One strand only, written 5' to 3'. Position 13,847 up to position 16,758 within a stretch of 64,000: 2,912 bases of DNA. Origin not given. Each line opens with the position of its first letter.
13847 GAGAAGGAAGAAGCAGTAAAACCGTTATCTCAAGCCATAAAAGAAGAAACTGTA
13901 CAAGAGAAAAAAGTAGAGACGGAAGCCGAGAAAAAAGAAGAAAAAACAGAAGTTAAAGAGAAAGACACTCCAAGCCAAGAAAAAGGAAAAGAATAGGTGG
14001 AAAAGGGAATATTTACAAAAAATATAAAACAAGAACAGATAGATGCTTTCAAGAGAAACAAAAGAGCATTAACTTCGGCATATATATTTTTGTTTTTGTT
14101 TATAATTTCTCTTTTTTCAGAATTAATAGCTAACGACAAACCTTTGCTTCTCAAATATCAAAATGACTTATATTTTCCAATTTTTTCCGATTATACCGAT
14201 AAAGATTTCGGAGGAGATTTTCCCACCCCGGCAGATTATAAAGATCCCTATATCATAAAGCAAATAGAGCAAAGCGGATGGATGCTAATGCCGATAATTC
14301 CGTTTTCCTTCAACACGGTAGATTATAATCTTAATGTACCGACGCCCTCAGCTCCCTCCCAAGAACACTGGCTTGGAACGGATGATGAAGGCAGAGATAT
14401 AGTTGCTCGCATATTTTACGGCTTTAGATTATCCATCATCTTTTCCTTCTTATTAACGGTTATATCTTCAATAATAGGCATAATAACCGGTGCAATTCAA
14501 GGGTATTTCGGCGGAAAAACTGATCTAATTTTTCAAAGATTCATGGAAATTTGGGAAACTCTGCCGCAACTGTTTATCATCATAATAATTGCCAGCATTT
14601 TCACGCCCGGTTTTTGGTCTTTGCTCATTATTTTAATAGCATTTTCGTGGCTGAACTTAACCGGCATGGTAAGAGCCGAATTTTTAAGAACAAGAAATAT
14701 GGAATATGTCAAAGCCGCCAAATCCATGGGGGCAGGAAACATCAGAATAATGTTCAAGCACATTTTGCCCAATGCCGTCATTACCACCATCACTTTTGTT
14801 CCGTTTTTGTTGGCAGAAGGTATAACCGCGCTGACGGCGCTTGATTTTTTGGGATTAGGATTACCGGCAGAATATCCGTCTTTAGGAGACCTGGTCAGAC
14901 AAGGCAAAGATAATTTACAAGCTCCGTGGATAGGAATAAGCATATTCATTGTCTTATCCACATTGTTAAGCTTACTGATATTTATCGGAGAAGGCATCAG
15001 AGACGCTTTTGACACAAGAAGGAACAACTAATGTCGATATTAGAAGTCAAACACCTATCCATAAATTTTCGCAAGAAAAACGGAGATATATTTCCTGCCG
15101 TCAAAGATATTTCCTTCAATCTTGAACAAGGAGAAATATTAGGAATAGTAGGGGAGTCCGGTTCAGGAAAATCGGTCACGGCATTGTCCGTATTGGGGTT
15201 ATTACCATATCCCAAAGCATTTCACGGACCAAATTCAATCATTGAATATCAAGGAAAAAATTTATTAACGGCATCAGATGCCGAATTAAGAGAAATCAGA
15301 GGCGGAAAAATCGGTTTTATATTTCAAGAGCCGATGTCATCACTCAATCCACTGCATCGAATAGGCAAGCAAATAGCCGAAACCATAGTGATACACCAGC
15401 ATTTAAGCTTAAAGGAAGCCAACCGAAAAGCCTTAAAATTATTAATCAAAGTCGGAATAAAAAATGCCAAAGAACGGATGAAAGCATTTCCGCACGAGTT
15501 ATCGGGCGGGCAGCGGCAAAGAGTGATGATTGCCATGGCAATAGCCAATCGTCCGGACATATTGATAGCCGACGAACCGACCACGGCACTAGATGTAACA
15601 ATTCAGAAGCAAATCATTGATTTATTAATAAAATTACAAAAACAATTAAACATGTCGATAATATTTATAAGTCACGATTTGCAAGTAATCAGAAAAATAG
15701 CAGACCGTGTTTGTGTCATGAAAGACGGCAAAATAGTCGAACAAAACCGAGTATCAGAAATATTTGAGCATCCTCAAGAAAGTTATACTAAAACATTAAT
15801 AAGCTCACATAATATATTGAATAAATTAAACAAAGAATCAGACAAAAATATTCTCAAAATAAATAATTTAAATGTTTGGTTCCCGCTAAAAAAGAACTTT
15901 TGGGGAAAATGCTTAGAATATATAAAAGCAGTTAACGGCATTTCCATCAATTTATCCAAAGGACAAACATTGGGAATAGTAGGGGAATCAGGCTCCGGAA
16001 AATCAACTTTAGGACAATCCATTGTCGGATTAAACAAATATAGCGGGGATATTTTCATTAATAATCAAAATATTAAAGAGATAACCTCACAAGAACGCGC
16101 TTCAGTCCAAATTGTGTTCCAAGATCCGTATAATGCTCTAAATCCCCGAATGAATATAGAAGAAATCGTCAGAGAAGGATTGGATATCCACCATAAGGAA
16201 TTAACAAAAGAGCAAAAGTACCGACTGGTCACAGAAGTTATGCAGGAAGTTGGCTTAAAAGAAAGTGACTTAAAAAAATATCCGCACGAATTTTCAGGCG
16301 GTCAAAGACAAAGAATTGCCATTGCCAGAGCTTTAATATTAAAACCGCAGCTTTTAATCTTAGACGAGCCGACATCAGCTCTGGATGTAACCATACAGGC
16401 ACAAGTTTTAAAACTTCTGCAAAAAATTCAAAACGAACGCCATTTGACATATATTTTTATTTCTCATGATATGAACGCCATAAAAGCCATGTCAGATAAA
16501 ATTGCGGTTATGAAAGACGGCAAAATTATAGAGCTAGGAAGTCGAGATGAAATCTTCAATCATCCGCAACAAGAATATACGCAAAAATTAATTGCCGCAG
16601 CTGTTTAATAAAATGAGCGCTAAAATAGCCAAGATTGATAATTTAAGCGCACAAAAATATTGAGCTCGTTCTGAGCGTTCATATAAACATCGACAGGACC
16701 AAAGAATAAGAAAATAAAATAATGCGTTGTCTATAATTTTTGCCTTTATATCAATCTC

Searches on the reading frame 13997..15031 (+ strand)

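Call 22: search_protein_families(library=pfam, proteins=[window:13997-15031:+], max_evalue=0.01)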
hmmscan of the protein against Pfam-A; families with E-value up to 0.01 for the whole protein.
window:13997-15031:+ (344 aa): 2 families
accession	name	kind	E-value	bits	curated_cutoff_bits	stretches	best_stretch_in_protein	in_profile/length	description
PF00528.27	BPD_transp_1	-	6.9e-29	101.3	26.4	1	161-342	1-182/184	Binding-protein-dependent transport system inner membrane component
PF12911.12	OppC_N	-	9.4e-06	25.9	23.9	1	16-49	8-41/53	N-terminal TM domain of oligopeptide transport permease C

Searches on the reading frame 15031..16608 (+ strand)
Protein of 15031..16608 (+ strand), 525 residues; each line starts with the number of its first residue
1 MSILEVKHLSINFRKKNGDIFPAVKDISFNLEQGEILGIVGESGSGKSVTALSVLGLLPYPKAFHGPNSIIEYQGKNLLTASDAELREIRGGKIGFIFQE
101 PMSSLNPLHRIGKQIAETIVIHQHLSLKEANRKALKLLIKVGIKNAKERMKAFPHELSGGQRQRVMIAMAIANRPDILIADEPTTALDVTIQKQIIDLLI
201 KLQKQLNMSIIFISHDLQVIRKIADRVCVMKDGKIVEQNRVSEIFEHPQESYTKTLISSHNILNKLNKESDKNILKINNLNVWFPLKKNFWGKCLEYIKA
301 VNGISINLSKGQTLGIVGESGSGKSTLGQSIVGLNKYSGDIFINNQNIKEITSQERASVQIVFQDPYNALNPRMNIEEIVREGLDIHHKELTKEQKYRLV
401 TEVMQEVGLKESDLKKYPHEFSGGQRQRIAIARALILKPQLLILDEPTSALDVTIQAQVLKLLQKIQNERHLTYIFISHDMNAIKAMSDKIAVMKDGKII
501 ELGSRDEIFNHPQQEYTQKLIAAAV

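Call 22: search_protein_families(library=pfam, proteins=[window:15031-16608:+], max_evalue=0.01)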
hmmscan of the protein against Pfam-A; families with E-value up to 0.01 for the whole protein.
window:15031-16608:+ (525 aa): 17 families
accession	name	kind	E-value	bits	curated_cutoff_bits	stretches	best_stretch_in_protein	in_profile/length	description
PF00005.33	ABC_tran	-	2e-64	216.7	25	2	302-449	2-137/137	ABC transporter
PF02463.25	SMC_N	-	2.9e-14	53.5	40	2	304-495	18-213/220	RecF/RecN/SMC N terminal domain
PF13304.12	AAA_21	-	1.6e-09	38.7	27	1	417-482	234-301/304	AAA domain, putative AbiEii toxin, Type IV TA system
PF08352.17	oligo_HPY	-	2.7e-08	34.5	27.1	1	236-268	1-33/65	Oligopeptide/dipeptide transporter, C-terminal region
PF00931.28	NB-ARC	-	1.6e-05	24.7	23.5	1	312-446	19-108/248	NB-ARC domain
PF09818.15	ABC_ATPase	-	3.2e-05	23.5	23.2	0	158-253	159-270/283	P-loop domain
PF13555.12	AAA_29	-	3.6e-05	23.9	27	0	306-327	17-38/61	P-loop containing region of AAA domain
PF13401.12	AAA_22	-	4.2e-05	24.3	27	0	315-477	9-121/130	AAA domain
PF20703.3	nSTAND1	-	0.00053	20.2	27.1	0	306-328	28-50/379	Novel STAND NTPase 1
PF20720.3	nSTAND3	-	0.00086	19.5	27.2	0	308-364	14-71/155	Novel STAND NTPase 3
PF00006.31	ATP-synt_ab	-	0.0015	18.6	29.5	0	306-333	9-36/213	ATP synthase alpha/beta family, nucleotide-binding domain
PF03193.22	RsgA_GTPase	-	0.0023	18.2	30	0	305-334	101-129/174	RsgA GTPase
PF00158.32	Sigma54_activat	-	0.0029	17.8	20.2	0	310-344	21-55/168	Sigma-54 interaction domain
PF13191.12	AAA_16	-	0.0031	18.5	32.6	0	34-56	24-46/167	AAA ATPase domain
PF13558.12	SbcC_Walker_B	-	0.0031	18.1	27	0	438-464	63-89/90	SbcC/RAD50-like, Walker B motif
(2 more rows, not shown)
